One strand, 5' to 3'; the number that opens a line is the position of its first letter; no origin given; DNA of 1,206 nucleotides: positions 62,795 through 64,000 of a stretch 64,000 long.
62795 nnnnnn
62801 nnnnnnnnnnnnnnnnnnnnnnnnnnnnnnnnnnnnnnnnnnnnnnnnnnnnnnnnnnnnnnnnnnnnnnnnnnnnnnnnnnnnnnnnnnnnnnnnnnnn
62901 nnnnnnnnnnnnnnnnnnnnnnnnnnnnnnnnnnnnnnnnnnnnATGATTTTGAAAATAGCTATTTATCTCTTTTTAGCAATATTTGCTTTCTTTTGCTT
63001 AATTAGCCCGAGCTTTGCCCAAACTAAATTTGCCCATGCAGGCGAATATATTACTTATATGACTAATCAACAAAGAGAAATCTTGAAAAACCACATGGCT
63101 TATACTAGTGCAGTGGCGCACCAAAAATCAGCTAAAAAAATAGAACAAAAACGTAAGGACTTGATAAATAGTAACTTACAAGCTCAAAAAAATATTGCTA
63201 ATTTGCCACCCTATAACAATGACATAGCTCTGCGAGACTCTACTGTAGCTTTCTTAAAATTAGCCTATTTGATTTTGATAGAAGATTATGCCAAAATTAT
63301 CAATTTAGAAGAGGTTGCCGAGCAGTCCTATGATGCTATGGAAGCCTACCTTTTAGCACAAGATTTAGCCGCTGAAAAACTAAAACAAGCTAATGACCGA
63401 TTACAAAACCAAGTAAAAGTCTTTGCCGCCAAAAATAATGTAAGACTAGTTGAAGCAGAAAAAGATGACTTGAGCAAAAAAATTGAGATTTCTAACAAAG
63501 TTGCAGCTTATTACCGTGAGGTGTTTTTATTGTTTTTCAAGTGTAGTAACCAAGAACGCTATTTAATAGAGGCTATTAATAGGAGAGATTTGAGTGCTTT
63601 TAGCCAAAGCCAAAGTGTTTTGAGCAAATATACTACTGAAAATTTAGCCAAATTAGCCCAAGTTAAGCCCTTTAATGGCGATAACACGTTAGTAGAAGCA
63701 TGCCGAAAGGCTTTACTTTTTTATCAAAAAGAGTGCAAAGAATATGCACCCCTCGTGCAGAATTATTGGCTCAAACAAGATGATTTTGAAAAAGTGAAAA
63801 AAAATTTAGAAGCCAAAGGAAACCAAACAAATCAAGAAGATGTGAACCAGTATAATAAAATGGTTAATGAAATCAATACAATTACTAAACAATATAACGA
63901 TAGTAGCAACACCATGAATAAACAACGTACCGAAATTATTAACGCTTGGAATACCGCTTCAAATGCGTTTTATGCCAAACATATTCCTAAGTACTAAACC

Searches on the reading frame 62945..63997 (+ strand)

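Call 59: search_protein_families(library=pfam, proteins=[window:62945-63997:+], max_evalue=0.1)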
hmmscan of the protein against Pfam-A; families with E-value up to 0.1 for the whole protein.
window:62945-63997:+ (350 aa): 2 families
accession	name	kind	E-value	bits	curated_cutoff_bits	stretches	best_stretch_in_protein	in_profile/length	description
PF14932.11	HAUS-augmin3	-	0.00036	20.5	29.4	1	261-336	27-104/260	HAUS augmin-like complex subunit 3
PF04839.18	PSRP-3_Ycf65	-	0.054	14.2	25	0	274-311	6-43/48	Plastid and cyanobacterial ribosomal protein (PSRP-3 / Ycf65)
